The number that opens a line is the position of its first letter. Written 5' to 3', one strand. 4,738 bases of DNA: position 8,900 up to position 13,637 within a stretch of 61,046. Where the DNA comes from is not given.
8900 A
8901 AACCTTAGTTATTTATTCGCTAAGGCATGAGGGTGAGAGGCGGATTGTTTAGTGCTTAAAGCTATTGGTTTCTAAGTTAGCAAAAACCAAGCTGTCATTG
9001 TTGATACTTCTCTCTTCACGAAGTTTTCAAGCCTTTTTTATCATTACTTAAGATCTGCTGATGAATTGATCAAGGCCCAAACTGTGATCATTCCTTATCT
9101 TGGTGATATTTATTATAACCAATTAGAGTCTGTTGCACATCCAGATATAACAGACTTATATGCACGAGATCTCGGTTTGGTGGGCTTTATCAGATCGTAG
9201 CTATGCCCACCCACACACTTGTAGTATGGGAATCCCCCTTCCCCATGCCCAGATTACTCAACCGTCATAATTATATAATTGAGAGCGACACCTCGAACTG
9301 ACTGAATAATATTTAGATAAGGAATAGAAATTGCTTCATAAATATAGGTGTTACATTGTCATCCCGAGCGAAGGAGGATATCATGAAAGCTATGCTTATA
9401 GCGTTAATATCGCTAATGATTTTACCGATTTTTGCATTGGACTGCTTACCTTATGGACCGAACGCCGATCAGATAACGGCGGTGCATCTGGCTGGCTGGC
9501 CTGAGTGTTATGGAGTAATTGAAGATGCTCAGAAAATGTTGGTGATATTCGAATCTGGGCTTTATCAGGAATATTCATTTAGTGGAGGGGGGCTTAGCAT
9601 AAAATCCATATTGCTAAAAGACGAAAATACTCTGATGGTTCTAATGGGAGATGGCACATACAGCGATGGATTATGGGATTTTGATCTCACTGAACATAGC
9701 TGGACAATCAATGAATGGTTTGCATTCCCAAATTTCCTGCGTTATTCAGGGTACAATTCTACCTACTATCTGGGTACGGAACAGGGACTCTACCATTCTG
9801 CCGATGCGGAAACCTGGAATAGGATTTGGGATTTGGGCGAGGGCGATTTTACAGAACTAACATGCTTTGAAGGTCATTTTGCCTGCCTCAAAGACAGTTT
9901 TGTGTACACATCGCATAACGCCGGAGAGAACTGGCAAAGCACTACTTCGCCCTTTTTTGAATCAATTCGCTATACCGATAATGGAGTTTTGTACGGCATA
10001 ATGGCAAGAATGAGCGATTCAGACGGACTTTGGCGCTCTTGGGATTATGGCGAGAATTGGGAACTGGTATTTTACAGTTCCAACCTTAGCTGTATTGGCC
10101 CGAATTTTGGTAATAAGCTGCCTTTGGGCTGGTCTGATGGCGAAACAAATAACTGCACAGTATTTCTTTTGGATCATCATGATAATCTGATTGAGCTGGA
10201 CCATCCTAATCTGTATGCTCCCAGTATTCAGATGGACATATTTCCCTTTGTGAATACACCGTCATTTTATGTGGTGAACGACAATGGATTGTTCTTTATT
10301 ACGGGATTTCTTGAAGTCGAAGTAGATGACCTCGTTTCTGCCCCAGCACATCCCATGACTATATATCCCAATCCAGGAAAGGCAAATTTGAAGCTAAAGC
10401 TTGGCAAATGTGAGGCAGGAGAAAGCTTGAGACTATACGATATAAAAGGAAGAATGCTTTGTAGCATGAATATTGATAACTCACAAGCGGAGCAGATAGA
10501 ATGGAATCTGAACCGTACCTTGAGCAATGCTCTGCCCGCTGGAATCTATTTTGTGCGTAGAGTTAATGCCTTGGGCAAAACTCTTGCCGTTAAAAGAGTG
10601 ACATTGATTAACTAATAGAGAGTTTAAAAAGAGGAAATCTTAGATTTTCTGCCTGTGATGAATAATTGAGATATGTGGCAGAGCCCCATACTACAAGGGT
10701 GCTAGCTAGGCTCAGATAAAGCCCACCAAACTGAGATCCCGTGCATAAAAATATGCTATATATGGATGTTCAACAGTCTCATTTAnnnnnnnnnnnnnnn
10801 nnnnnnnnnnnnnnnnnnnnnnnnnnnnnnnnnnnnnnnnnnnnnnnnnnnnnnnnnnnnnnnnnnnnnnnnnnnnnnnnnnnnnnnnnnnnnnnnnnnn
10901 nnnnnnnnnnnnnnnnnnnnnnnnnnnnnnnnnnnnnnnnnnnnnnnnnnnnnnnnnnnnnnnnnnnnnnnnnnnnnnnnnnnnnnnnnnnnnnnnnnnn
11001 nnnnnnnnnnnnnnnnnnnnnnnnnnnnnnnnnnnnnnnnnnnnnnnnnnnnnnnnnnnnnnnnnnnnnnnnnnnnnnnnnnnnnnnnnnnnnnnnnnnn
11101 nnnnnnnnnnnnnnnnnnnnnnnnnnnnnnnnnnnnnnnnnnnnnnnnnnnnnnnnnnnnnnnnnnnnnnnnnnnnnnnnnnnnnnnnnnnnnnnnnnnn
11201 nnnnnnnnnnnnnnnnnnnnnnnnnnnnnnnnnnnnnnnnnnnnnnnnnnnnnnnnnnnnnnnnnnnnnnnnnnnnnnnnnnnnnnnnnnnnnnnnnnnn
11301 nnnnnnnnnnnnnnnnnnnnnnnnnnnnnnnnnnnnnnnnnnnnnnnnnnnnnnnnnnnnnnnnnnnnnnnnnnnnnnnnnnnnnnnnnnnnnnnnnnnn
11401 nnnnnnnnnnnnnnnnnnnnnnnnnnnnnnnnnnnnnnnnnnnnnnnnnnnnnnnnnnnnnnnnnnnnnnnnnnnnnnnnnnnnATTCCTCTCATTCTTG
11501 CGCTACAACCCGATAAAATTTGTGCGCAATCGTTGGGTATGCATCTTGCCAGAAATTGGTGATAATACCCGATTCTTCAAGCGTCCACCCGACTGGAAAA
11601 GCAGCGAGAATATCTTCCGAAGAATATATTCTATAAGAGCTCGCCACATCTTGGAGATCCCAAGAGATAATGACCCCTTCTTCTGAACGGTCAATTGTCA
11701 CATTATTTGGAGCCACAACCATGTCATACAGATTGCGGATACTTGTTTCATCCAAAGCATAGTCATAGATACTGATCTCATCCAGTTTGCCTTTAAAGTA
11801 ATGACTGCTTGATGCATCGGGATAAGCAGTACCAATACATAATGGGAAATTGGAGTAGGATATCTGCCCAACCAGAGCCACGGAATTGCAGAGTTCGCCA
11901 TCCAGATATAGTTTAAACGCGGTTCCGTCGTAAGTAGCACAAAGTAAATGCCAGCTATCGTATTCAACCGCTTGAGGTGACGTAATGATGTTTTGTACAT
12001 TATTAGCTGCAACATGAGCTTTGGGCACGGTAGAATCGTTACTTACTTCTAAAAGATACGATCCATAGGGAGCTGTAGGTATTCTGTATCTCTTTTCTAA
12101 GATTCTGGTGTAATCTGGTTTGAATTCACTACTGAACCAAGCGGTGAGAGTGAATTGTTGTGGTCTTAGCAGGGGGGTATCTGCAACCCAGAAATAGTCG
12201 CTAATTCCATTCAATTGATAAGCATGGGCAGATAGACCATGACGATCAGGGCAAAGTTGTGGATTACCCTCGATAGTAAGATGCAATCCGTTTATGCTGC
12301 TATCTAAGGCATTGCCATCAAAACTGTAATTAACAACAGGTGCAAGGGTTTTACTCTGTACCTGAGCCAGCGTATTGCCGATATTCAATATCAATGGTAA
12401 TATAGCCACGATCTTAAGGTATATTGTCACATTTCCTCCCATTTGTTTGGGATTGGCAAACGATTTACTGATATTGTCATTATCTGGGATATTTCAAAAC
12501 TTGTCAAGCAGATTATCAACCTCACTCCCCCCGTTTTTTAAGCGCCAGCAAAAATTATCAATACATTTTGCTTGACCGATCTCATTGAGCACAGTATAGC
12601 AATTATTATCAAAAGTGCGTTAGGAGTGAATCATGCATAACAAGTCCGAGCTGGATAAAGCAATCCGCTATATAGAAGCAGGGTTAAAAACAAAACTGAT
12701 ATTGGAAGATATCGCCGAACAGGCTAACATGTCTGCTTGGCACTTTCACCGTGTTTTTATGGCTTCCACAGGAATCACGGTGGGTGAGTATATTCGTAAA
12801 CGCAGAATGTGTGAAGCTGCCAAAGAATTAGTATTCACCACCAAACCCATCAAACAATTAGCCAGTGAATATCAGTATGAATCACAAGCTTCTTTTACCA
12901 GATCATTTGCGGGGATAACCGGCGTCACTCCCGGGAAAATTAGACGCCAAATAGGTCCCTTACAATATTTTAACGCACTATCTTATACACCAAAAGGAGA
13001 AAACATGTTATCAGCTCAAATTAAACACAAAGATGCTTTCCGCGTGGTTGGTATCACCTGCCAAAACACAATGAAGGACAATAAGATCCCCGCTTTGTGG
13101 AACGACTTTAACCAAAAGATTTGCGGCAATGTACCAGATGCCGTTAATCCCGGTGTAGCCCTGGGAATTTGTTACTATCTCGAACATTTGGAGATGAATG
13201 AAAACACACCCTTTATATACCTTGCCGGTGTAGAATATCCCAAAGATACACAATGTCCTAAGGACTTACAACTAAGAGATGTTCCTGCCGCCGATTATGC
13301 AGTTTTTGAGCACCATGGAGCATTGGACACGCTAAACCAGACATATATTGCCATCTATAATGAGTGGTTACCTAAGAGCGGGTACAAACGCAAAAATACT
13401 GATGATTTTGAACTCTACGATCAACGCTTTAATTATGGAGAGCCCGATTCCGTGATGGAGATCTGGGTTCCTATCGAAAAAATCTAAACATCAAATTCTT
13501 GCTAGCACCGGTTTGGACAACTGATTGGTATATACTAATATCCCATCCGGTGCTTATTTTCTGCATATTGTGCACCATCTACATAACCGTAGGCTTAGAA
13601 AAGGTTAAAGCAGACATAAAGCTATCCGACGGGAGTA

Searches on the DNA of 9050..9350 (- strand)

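Call 11: search_rna_families(source=window, start=9050, end=9350, threshold=evalue, max_evalue=10, show_alignments=3)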
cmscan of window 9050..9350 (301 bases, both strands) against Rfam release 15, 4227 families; matches with E-value up to 10: 4.
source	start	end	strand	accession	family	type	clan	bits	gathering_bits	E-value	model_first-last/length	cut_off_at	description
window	9272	9328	-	RF02030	tp2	Gene; sRNA;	-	17.9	50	2.2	1-114/114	no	tp2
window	9172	9211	-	RF01785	blv_FSE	Cis-reg; frameshift_element;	-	14.7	34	3.2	1-27/27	no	ribosomal frameshift site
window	9052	9108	+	RF00283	SCARNA18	Gene; snRNA; snoRNA; scaRNA;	-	12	40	9.1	1-83/83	no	small Cajal body-specific RNA 18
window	9054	9090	+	RF01145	sR14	Gene; snRNA; snoRNA; CD-box;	-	9.1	38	5.2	1-54/54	no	Small nucleolar RNA sR14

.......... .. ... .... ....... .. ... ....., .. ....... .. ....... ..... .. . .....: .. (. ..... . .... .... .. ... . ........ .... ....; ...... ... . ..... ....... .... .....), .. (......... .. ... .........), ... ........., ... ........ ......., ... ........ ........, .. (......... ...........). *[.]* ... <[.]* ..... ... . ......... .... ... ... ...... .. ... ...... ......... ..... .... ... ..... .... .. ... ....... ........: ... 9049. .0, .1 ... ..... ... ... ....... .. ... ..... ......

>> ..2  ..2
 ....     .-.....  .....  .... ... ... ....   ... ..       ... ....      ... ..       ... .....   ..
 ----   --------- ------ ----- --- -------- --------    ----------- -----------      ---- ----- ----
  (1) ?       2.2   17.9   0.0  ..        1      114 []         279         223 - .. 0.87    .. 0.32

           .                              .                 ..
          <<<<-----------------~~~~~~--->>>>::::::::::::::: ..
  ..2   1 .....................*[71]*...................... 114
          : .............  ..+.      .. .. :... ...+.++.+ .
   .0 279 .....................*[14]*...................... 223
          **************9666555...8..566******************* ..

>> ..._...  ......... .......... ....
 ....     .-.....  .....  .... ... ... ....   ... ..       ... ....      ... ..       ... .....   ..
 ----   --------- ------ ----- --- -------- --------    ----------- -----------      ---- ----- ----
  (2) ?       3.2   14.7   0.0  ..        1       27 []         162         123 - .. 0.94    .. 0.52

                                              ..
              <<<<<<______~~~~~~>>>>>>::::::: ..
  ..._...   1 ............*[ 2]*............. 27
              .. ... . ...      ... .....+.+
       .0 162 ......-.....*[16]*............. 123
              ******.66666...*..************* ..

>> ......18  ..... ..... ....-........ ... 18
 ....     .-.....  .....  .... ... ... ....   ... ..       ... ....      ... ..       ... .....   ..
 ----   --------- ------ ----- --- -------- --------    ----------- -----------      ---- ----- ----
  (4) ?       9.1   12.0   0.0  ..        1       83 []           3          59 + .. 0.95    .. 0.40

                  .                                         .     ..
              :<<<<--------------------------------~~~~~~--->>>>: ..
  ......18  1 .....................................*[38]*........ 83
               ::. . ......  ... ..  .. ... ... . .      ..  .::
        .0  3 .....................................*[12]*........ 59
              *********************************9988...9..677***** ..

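Call 59: search_dna_similar(query=window:9116-9273:-, collection=plasmids, mode=distant, max_evalue=0.01, max_rows=10)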
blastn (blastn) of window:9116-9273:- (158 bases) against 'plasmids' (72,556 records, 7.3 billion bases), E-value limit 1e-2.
No match.

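Call 60: search_dna_similar(query=window:9116-9273:-, collection=phages, mode=distant, max_evalue=0.01, max_rows=10)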
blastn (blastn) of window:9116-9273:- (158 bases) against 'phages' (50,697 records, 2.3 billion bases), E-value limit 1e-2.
No match.

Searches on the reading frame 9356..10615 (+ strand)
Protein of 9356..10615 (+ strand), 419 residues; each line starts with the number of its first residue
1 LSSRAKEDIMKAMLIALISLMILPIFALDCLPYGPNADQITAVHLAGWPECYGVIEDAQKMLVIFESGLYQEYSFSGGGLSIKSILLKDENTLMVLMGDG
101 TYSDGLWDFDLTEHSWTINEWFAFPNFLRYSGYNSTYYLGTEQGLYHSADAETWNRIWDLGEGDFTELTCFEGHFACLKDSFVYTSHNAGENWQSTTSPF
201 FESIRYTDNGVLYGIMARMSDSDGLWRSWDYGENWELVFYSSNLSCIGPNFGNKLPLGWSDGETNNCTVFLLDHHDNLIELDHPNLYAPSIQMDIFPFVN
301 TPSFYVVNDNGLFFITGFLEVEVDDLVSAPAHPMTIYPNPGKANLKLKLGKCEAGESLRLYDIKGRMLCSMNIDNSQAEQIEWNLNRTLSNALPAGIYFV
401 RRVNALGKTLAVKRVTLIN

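Call 17: search_protein_families(library=pfam, proteins=[window:9356-10615:+])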
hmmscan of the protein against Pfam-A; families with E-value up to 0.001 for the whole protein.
window:9356-10615:+ (419 aa): 1 family
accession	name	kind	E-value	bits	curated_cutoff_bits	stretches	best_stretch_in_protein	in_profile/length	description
PF18962.6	Por_Secre_tail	-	4.3e-07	30.6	27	1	336-406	1-66/75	Secretion system C-terminal sorting domain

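Call 18: find_encoding_contigs(protein=window:9356-10615:+, flank=10000, max_places=10)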
Protein window:9356-10615:+ (419 aa): no gene with exactly this product is on record in the collection.
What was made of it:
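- Tried and rejected: The T9SS-tailed protein from its TTG start was not on record (call 18).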

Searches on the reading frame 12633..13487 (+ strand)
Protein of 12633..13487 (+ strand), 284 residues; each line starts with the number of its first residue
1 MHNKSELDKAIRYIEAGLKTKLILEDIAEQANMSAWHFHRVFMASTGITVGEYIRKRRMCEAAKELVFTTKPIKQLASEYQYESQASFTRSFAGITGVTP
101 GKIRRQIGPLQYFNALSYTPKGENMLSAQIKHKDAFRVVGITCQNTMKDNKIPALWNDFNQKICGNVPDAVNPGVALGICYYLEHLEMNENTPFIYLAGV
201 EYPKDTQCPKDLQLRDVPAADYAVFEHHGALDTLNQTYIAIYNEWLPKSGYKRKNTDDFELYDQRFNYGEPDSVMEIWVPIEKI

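Call 17: search_protein_families(library=pfam, proteins=[window:12633-13487:+])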
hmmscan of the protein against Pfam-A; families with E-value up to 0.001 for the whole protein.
window:12633-13487:+ (284 aa): 4 families
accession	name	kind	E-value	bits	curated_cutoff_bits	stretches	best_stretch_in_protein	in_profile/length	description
PF06445.20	GyrI-like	-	8.7e-30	104.5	26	1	129-281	4-154/155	GyrI-like small molecule binding domain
PF14526.11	Cass2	-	2e-28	99.9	27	1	129-281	1-150/150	Integron-associated effector binding protein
PF12833.13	HTH_18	-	2.5e-21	76.2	33.6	1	27-106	1-80/80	Helix-turn-helix domain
PF00165.29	HTH_AraC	-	5.9e-14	52.2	26.6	2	19-55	6-42/42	Bacterial regulatory helix-turn-helix proteins, AraC family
